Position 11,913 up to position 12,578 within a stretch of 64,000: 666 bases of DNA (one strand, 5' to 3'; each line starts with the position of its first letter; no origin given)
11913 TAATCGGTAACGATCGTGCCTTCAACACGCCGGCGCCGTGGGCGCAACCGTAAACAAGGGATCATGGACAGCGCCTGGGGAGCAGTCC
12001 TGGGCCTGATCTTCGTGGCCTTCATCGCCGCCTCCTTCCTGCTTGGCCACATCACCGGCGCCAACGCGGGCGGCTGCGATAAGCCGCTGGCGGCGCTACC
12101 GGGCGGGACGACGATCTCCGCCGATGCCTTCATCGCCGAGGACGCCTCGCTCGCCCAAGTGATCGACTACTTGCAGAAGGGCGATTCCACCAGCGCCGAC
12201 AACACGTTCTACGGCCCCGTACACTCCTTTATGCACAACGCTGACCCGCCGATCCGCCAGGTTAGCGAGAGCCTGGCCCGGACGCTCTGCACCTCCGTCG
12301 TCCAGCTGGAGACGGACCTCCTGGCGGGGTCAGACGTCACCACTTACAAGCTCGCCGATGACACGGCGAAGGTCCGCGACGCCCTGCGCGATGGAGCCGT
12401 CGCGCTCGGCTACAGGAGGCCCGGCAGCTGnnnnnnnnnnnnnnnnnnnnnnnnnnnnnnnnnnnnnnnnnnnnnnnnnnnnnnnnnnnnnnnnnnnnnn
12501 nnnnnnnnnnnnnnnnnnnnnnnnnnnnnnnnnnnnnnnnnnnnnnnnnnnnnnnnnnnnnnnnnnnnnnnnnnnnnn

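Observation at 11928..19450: Eight-gene extracytoplasmic copper operon organised around a recurrent, unrecognised Cys / H-x3-H-x-D / LC helical domain (four copies in three proteins)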

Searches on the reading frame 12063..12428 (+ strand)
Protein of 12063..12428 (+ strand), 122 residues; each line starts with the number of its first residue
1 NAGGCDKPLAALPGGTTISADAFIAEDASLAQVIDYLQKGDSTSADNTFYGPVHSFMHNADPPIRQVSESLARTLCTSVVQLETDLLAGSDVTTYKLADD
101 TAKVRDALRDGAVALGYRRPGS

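Call 27: search_solved_structures(query=A1, max_evalue=10, show_alignments=2)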
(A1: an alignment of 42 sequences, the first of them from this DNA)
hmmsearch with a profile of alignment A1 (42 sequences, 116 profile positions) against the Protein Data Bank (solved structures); distinct sequences matched with E-value up to 10: 1.
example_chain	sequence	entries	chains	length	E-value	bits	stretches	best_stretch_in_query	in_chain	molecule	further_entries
3irv_A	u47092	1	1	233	0.55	13.5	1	24-87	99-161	CYSTEINE HYDROLASE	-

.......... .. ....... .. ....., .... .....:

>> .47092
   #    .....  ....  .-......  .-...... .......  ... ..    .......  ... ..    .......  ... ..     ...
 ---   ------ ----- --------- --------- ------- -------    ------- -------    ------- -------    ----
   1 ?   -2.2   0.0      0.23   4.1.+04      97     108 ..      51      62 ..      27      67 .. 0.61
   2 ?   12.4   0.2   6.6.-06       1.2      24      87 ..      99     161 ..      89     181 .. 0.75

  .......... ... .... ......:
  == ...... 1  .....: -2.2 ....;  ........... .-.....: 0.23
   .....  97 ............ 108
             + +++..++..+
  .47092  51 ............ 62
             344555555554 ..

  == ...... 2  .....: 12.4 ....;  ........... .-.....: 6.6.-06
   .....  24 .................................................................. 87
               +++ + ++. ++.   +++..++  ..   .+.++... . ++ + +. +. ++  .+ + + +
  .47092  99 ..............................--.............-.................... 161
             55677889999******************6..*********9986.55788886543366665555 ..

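Call 28: predict_structure(alignment_id=A1)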
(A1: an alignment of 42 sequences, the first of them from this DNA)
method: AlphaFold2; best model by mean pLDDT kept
length: 119 residues; sequences in the alignment: 42
mean_pLDDT: 95.7   pTM: 0.89
mean pLDDT of the five models: 95.7, 95.5, 95.4, 94.9, 94.7
residues with pLDDT >= 90: 110; 70-90: 8; 50-70: 1; < 50: 0
segments of 3 or more residues with pLDDT < 50: none
pLDDT, mean of each block of 10 residues (from residue 1): 92 88 98 97 95 97 98 98 93 97 98 97
secondary structure, 60 per line:
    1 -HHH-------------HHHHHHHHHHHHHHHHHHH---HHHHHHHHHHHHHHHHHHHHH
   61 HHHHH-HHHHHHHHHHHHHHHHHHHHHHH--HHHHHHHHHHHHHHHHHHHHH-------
elements in order: H18-36 H40-65 H67-89 H92-112

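Call 30: fold_search(model_id=the predicted structure, library=pdb)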
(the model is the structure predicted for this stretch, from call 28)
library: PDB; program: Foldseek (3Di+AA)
matches with E <= 10: 183; with E <= 0.001: 0
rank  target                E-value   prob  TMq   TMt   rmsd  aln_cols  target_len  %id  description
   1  3zsu                  3.1e-01  0.99  0.60  0.60   6.0       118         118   13  Structure of the CyanoQ protein from Thermosynechococcus elongatus (released 2012-06-13)
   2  7y5e_Q6               4.2e-01  0.95  0.57  0.50   7.1       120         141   11  In situ single-PBS-PSII-PSI-LHCs megacomplex. (released 2023-02-01)
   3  8xr6_Q                4.9e-01  0.99  0.64  0.54   6.7       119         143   13  Cryo-EM structure of cryptophyte photosystem II (released 2024-06-19)
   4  6kac_Q                4.9e-01  0.85  0.49  0.41   4.7       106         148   12  Cryo-EM structure of the C2S2-type PSII-LHCII supercomplex from Chlamydomonas reihardtii (released 2019-10-23)
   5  9i4t_Q                5.2e-01  0.84  0.49  0.42   4.6       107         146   11  Photosystem II from Arabidopsis thaliana (released 2026-03-25)
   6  8vxb                  5.7e-01  0.77  0.48  0.25   6.7       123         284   15  Structure of ANT(6)-Ib from Campylobacter fetus subsp fetus complexed with hydrated streptomycin (released 2024-09-18)
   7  4yuu_q1               6.0e-01  0.98  0.62  0.69   3.5       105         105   10  Crystal structure of oxygen-evolving photosystem II from a red alga (released 2016-01-20)
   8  4yuu_Q2               8.2e-01  0.96  0.62  0.66   4.3       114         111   11  Crystal structure of oxygen-evolving photosystem II from a red alga (released 2016-01-20)
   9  6xz3                  8.6e-01  0.96  0.62  0.60   3.4       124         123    8  Crystal structure of TLNRD1 4-helix bundle (released 2020-05-27)
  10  3c18_A                9.0e-01  0.51  0.41  0.21   6.1       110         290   14  Crystal structure of nucleotidyltransferase-like protein (ZP_00538802.1) from Exiguobacterium sibiricum 255-15 at 1.90 (released 2008-02-12)
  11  7n8o_Q                1.1e+00  0.60  0.47  0.47   7.1       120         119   12  High-resolution structure of photosystem II from the mesophilic cyanobacterium, Synechocystis sp. PCC 6803 (released 2021-12-29)
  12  9min_D                1.1e+00  0.89  0.58  0.54   3.7       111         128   13  Structure of a designed minibinder to NYESO1-A*02:01 (released 2025-08-06)
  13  8bd3_U                1.2e+00  0.87  0.56  0.48   3.8       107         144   16  Cryo-EM structure of the Photosystem II - LHCII supercomplex from Chlorella ohadi (released 2023-08-09)
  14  1nze                  1.2e+00  0.85  0.58  0.60   3.7       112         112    9  Crystal structure of PsbQ polypeptide of photosystem II from higher plants (released 2003-08-26)
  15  3c18_B                1.3e+00  0.44  0.43  0.22   6.0       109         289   16  Crystal structure of nucleotidyltransferase-like protein (ZP_00538802.1) from Exiguobacterium sibiricum 255-15 at 1.90 (released 2008-02-12)
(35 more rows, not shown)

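Call 31: search_protein_representatives(alignment_id=A1)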
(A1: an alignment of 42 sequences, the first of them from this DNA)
Query: 42 sequences, 116 profile positions. Proteins with E-value up to 0.001 (for the whole library): 171; up to 1e-10: 106; up to 1e-30: 18. The best 150 are listed.
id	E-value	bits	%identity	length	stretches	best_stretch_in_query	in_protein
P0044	2.1e-77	272.8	-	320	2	1-114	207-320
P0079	8.8e-76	267.6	-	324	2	2-114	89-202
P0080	3.4e-71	252.8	-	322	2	2-113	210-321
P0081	1.3e-68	244.5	-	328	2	2-114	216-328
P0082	2.4e-68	243.6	-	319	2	2-113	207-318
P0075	4.0e-66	236.4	-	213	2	2-114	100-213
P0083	3.5e-63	226.9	-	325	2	2-112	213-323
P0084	3.2e-43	162.6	-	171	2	2-114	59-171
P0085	1.7e-37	144.1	-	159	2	2-113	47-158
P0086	1.8e-36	140.8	-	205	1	2-112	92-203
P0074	9.1e-36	138.6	-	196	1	2-111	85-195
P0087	2.7e-35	137.0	-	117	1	2-113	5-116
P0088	5.9e-35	135.9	-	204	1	2-112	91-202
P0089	2.0e-33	131.0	-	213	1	2-114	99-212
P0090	1.4e-31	125.1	-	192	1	2-112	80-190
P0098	1.0e-29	119.0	-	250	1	1-111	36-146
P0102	1.6e-27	111.9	-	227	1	2-112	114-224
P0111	1.3e-24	102.6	-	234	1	2-112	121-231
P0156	6.0e-16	74.7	-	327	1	2-112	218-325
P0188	1.1e-09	54.5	-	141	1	14-112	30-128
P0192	4.4e-09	52.5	-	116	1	7-111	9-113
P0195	7.0e-09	51.9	-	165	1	15-112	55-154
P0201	1.5e-08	50.8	-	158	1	13-111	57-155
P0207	1.9e-07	47.2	-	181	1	13-113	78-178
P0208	3.1e-07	46.5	-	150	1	12-112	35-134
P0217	3.0e-06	43.4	-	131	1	18-110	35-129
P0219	5.1e-06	42.7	-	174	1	20-110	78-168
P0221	1.1e-05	41.5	-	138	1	20-110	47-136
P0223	2.4e-05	40.4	-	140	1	7-114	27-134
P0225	3.2e-05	40.0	-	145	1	3-109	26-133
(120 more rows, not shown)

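Call 33: search_protein_families(library=pfam, proteins=[P0188, P0201, P0207, P0217, P0219, P0208, P0221, P0223, P0225, P0195], max_evalue=1)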
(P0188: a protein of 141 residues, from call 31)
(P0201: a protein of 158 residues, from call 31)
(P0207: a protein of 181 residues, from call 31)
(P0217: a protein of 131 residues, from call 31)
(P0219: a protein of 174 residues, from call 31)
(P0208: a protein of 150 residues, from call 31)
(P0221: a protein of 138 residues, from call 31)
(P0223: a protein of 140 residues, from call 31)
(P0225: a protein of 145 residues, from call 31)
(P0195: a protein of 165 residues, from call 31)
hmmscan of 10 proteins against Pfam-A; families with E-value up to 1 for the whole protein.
P0188 (141 aa): 0 families

P0201 (158 aa): 2 families
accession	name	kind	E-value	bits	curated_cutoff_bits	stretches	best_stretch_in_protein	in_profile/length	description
PF14316.11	DUF4381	-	0.00073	20.3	27.2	1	20-97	12-75/145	Domain of unknown function (DUF4381)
PF01292.26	Ni_hydr_CYTB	-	0.027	14.7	30.1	1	8-61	78-125/179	Prokaryotic cytochrome b561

P0207 (181 aa): 0 families

P0217 (131 aa): 1 family
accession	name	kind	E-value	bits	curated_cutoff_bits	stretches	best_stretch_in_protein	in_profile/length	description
PF02561.19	FliS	-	0.03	15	26.7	1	40-95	25-81/115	Flagellar protein FliS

P0219 (174 aa): 1 family
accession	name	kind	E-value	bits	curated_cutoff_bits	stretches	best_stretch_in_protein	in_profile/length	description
PF19499.4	DUF6034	-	0.07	12.5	27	1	8-60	9-62/481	Family of unknown function (DUF6034)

P0208 (150 aa): 2 families
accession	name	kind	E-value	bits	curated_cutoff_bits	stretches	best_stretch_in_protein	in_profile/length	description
PF02561.19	FliS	-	0.034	14.8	26.7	1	43-127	22-106/115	Flagellar protein FliS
PF20675.2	MPH2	-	0.061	14.6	29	1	41-82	56-97/107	Maintenance of Photosystem II under High light 2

P0221 (138 aa): 9 families
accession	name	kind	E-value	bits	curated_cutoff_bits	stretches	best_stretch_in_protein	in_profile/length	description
PF02561.19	FliS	-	0.026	15.3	26.7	1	47-133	22-108/115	Flagellar protein FliS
PF01895.24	PhoU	-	0.056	14.3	23.5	1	76-128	8-68/89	PhoU domain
PF22360.1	SbsC_spectrin-like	-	0.08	14.1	26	1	54-89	10-45/62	SbsC,spectrin-like repeat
PF24472.1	ARM_KDM8_N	-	0.088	13.2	27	1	56-81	25-50/125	KDM8-like, N-terminal ARM repeats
PF01649.23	Ribosomal_S20p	-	0.23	12.5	29.5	1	49-83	26-60/83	Ribosomal protein S20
PF02255.21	PTS_IIA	-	0.23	12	27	0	50-82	13-45/94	PTS system, Lactose/Cellobiose specific IIA subunit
PF10824.14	T7SS_ESX_EspC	-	0.26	12.2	23.5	1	67-102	49-84/100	Excreted virulence factor EspC, type VII ESX diderm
PF11839.13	Alanine_zipper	-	0.34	11.6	23.1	0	92-128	18-54/69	Alanine-zipper, major outer membrane lipoprotein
PF12870.14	DUF4878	-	0.49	11.2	24.1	0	72-132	3-62/112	Domain of unknown function (DUF4878)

P0223 (140 aa): 2 families
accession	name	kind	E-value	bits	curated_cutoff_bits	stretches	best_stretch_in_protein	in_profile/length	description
PF06364.17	DUF1068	-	0.038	14.4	25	1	40-110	59-125/165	Protein of unknown function (DUF1068)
PF15189.11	MEIOC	-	0.18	12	27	1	84-129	110-155/166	Meiosis-specific coiled-coil domain-containing protein MEIOC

P0225 (145 aa): 1 family
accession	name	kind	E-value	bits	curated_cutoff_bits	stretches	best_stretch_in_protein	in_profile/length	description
PF22564.2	HAAS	-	0.12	13.1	27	0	101-134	5-36/55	HAAS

P0195 (165 aa): 1 family
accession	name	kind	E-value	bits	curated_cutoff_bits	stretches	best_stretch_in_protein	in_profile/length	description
PF07638.17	Sigma70_ECF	-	0.049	13.9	21.1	1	66-102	3-39/185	ECF sigma factor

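Call 34: search_protein_families(library=ncbifam, proteins=[P0188, P0201, P0207, P0217, P0219, P0208, P0221, P0223, P0225, P0195], max_evalue=1)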
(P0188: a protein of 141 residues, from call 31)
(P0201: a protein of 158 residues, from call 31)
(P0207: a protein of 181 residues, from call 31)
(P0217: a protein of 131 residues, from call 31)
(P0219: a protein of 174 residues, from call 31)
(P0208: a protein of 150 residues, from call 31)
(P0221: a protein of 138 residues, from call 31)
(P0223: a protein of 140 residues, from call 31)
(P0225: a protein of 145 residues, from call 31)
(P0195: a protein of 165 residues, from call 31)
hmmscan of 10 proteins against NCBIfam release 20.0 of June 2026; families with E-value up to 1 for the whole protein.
P0188 (141 aa): 2 families
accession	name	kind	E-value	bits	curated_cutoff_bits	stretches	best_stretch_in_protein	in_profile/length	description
NF041757.1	EfeO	equivalog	0.044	12.8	270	1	57-100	277-320/359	iron uptake system protein EfeO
NF058595.1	invert_tail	domain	0.13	12.6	37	1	4-25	56-77/113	lipo-invert putative C-terminal anchoring domain-containing protein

P0201 (158 aa): 4 families
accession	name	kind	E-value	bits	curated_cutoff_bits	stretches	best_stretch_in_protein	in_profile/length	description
NF052375.1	antisigma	equivalog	0.00042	20.4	100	1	13-80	68-134/217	anti-sigma factor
NF038083.1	CU044_5270_fam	subfamily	0.0022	17.8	100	1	17-80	15-84/284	CU044_5270 family protein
NF051431.1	Rv0361_Cterm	subfamily_domain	0.009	16.2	37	1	27-89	4-61/140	Rv0361 family membrane protein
NF011797.0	PRK15263.1-3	equivalog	0.078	12.6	206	0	21-67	109-152/204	fimbrial-like protein YadL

P0207 (181 aa): 0 families

P0217 (131 aa): 7 families
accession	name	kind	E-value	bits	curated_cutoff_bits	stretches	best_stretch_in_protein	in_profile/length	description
NF041428.1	TrsH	subfamily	0.0012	19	150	1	1-72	1-71/149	TrsH/TraH family protein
NF047879.1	catechol_SstD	exception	0.0074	15.3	450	1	1-59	1-64/343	ferrated catecholamine ABC transporter substrate-binding lipoprotein SstD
NF047408.1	SA0632_fam_LP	equivalog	0.018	14.7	70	1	1-23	1-22/68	SA0632 family lipoprotein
NF053772.1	BSAP5b_fam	equivalog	0.019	14.3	380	1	1-66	1-70/418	BSAP5b family pore-forming toxin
NF046038.1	NGK_0946_fam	subfamily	0.025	15.1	45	1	1-36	1-34/102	NGK_0946 family protein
NF045774.1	cytochro_C551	exception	0.062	13.3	118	1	1-30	1-30/110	cytochrome c551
NF033232.1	small_YtzI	equivalog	0.44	10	33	1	59-77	19-37/41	YtzI protein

P0219 (174 aa): 0 families

P0208 (150 aa): 1 family
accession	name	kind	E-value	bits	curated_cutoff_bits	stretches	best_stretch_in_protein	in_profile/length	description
NF058595.1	invert_tail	domain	0.046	14.1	37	1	2-36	51-85/113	lipo-invert putative C-terminal anchoring domain-containing protein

P0221 (138 aa): 6 families
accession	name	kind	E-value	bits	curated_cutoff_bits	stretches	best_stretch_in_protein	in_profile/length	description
NF002139.0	PRK00977.1-3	equivalog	0.0029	17.7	68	1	68-98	10-40/84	exodeoxyribonuclease VII small subunit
NF058595.1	invert_tail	domain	0.037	14.4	37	1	9-42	53-84/113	lipo-invert putative C-terminal anchoring domain-containing protein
TIGR00029.2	S20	equivalog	0.052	14.2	33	1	49-83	27-61/84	30S ribosomal protein S20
TIGR00823.1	EIIA-LAC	subfamily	0.14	12.4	136.95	1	49-82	16-49/99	lactose-specific PTS transporter subunit IIA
TIGR04319.1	SerAla_Lrha_rpt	domain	0.23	11.6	120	1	68-135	62-130/175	Ser-Ala-175 repeat protein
NF042912.1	Amuc_1098_fam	equivalog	0.78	7.7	750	1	45-123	36-116/805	Amuc_1098 family type IV pilus outer membrane protein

P0223 (140 aa): 0 families

P0225 (145 aa): 1 family
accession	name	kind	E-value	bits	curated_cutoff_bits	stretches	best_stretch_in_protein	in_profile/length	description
NF008221.0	PRK10992.1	equivalog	0.061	12.8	254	1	76-129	75-128/220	iron-sulfur cluster repair protein YtfE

P0195 (165 aa): 6 families
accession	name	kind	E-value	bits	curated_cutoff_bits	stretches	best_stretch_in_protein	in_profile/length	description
NF053527.1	lipo_Cory_WKLS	subfamily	0.0059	16.5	105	1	10-41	3-34/166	WKL family lipoprotein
NF045774.1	cytochro_C551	exception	0.046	13.7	118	1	11-33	7-29/110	cytochrome c551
NF003782.0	PRK05371.1-3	subfamily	0.048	12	711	1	12-45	14-47/648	Xaa-Pro dipeptidyl-peptidase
NF041757.1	EfeO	equivalog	0.065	12.3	270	1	63-149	179-259/359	iron uptake system protein EfeO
NF058595.1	invert_tail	domain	0.096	13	37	1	9-35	58-83/113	lipo-invert putative C-terminal anchoring domain-containing protein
NF047847.2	SS_mature_LptM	equivalog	0.44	10.7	27.7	1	7-24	4-21/31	LPS translocon maturation chaperone LptM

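Call 37: find_homologous_proteins(query=A2, max_evalue=0.001)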
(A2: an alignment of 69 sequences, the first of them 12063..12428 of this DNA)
Query A2 (69 sequences) (122 aa, profile of the alignment): 17 proteins with E <= 0.001 among 8000 candidates.
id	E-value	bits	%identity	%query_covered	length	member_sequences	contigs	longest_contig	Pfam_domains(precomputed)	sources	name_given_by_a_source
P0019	2.8e-42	162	53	98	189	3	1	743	-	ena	-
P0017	2.7e-41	159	53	98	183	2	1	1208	-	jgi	jgi:hypothetical protein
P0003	1.1e-38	150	84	100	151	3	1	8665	-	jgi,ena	jgi:hypothetical protein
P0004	1.3e-38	150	85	100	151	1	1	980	-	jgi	jgi:hypothetical protein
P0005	1.4e-38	150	85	100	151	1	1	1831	-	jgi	jgi:hypothetical protein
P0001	4.8e-38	148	100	100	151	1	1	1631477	-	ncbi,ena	-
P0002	6.7e-38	148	86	100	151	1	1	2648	-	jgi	jgi:hypothetical protein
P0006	1.4e-37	147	86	100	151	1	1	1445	-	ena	-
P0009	2.4e-37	146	70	100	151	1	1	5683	-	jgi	jgi:hypothetical protein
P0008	6.5e-37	145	73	98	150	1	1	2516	-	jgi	jgi:hypothetical protein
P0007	7.0e-36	141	68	100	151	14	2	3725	-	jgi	jgi:hypothetical protein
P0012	2.2e-28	117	69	89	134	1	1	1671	-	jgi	jgi:hypothetical protein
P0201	1.3e-23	101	24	56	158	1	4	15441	-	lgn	-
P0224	7.3e-23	99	25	46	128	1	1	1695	-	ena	-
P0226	2.8e-22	97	25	56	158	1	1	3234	-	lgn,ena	-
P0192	2.9e-16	77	24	52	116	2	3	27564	-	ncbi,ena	-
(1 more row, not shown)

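Call 38: find_encoding_contigs(protein=P0192, flank=8000, max_places=3)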
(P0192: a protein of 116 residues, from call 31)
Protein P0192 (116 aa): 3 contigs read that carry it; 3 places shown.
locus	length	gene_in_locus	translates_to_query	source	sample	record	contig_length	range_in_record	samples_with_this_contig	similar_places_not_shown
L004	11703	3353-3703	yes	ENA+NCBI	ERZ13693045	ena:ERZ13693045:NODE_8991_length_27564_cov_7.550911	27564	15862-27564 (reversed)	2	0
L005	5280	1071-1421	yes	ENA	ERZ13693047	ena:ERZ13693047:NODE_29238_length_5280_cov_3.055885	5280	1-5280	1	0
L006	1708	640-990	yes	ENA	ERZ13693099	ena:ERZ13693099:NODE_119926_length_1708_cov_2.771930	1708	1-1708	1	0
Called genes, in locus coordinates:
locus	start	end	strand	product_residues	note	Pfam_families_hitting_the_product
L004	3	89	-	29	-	?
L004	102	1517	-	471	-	PF00753:Lactamase_B, PF23023:Anti-Pycsar_Apyc1 (faint), PF12706:Lactamase_B_2 (weak), PF16661:Lactamase_B_6, PF10996:Beta-Casp, PF07521:RMMBL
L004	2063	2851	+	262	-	PF00215:OMPdecase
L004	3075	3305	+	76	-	PF06107:DUF951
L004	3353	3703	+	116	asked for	-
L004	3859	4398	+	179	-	PF02577:BFN_dom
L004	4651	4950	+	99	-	PF09527:ATPase_gene1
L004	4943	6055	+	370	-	PF00119:ATP-synt_A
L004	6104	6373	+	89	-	PF00137:ATP-synt_C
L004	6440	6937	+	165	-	PF00430:ATP-synt_B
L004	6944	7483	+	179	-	PF00213:OSCP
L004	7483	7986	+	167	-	PF12867:DinB_2 (weak)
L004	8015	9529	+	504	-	PF02874:ATP-synt_ab_N, PF00006:ATP-synt_ab, PF00306:ATP-synt_ab_C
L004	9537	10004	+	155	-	PF14539:DUF4442, PF13622:4HBT_3, PF03061:4HBT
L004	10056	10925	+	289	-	PF00231:ATP-synt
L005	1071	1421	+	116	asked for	-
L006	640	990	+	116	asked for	-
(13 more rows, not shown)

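Call 39: find_encoding_contigs(protein=P0201, flank=8000, max_places=3)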
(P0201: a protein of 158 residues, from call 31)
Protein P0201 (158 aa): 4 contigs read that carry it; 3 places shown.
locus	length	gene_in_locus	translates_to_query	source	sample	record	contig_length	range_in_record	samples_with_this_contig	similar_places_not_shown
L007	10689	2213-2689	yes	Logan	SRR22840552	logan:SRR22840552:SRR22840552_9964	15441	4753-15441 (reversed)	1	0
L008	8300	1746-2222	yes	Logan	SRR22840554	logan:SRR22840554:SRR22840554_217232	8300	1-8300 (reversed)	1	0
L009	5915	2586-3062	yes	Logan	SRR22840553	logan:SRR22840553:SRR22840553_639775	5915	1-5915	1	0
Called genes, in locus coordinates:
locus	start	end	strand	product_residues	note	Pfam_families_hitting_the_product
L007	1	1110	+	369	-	?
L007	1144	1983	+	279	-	PF00215:OMPdecase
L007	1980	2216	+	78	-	PF06107:DUF951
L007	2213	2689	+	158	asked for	-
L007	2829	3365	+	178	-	PF02577:BFN_dom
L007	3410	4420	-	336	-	PF00962:A_deaminase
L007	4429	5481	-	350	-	PF02126:PTE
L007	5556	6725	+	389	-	PF08028:Acyl-CoA_dh_2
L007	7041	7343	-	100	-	-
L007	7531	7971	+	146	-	PF02325:CCB3_YggT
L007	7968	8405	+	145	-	PF24822:DUF7712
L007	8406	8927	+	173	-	PF02308:MgtC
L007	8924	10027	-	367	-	-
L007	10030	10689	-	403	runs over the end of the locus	PF13439:Glyco_transf_4, PF13579:Glyco_trans_4_4 (weak), PF00534:Glycos_transf_1, PF13692:Glyco_trans_1_4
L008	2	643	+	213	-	?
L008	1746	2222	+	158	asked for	-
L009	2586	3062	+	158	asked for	-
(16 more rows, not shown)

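Call 40: find_encoding_contigs(protein=P0217, flank=8000, max_places=3)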
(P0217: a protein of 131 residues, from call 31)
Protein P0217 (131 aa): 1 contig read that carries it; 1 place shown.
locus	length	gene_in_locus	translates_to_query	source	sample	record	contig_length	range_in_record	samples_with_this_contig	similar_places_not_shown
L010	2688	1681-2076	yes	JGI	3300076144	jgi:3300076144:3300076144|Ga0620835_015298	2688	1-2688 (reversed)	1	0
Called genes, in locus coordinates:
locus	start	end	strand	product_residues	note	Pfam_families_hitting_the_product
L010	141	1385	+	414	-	PF00145:DNA_methylase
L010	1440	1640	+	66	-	-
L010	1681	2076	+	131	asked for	-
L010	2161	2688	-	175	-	?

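Call 41: find_related_loci(query=A1, collection=genome_contigs, flank=10000)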
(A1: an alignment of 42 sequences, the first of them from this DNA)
Query A1 (119 aa) in genome_contigs; peptide patterns used: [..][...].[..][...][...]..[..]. (x = any residue, [..] = any of these).
21 stretches matched a pattern; 12 encode a relative of the query (tblastn E <= 1e-3); 12 distinct loci.
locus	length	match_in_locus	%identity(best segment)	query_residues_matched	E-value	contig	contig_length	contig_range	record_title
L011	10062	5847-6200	56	1-118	4e-42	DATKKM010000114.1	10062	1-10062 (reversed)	MAG TPA_asm: Dehalococcoidia bacterium isolate SMAG_U14657 k141_533752, whole genome shotgun sequence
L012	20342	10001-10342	50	3-119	1e-31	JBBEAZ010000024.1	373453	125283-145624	MAG: Dehalococcoidia bacterium isolate LejiaF_64_43 Lejia_F_33_length_373453_cov_26, whole genome shotgun sequence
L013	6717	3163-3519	45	3-119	1e-31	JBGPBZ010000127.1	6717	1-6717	MAG: Dehalococcoidia bacterium isolate OBJ_0618_050_61 k141_2877375_length_6717_cov_8.0000, whole genome shotgun sequenc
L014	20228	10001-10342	45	3-119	3e-31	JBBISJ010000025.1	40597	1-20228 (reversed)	MAG: Chloroflexota bacterium isolate SLS170214_bin_370 NODE_439_length_40597_cov_8.465665, whole genome shotgun sequence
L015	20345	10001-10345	46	1-119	4e-29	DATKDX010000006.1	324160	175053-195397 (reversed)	MAG TPA_asm: Dehalococcoidia bacterium isolate SMAG_U14484 k141_2918869, whole genome shotgun sequence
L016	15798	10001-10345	42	1-118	2e-28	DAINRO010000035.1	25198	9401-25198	MAG TPA_asm: Chloroflexota bacterium isolate CTOTU25977 NODE_443_length_25198_cov_8.276498, whole genome shotgun sequenc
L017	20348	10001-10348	45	1-119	6e-28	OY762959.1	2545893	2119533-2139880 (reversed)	MAG: Dehalococcoidia bacterium isolate a8fc5444-7059-4be1-bdcb-92646be6befe genome assembly, chromosome: 1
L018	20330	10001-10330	42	6-118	6e-24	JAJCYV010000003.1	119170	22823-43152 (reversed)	MAG: Chloroflexota bacterium isolate OFTM284 OFTM284_2, whole genome shotgun sequence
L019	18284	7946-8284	41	3-113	8e-24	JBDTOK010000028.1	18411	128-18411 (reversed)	MAG: Chloroflexota bacterium isolate cluster3_bin.172 NODE_11022_length_18411_cov_5.779255, whole genome shotgun sequenc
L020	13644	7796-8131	46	1-115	4e-30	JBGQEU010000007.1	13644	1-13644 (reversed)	MAG: Dehalococcoidia bacterium isolate OBJ2_061818_090_7 k141_158618_length_13644_cov_11.0000, whole genome shotgun sequ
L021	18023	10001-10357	45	3-119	2e-28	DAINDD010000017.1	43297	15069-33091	MAG TPA_asm: Chloroflexota bacterium isolate CTOTU41506 NODE_581_length_43297_cov_4.965543, whole genome shotgun sequenc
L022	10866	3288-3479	38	38-100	3e-7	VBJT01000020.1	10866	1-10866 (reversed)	MAG: Chloroflexi bacterium isolate CF_163 14_1009_09_30cm_scaffold_10677, whole genome shotgun sequence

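Call 46: find_related_loci(query=A4, collection=metagenome_contigs, flank=8000)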
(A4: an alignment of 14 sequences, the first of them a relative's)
Query A4 (169 aa) in metagenome_contigs; peptide patterns used: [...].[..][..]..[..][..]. (x = any residue, [..] = any of these).
165 stretches matched a pattern; 43 encode a relative of the query (tblastn E <= 1e-3); 43 distinct loci.
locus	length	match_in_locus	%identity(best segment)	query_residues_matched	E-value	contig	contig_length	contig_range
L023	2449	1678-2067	45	22-160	5e-31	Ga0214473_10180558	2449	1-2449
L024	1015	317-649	44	53-163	8e-22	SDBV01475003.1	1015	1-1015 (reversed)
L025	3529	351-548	55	87-153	2e-21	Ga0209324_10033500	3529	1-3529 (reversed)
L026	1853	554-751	55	87-153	2e-21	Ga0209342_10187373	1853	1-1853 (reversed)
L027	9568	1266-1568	40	53-153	5e-21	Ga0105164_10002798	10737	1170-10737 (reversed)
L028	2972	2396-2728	45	53-163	2e-20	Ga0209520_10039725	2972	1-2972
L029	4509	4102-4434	41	53-163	2e-19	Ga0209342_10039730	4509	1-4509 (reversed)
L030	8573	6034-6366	42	53-163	3e-19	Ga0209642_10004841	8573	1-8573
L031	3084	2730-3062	43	53-163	4e-19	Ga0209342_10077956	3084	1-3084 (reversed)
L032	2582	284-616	44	53-163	6e-19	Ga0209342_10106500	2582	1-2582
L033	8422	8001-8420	35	16-161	6e-19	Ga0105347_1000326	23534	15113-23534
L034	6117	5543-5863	37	47-153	2e-18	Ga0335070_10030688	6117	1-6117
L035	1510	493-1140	39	47-162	1e-18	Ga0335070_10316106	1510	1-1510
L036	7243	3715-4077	38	39-163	5e-18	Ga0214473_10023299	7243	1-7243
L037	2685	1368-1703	41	52-163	7e-18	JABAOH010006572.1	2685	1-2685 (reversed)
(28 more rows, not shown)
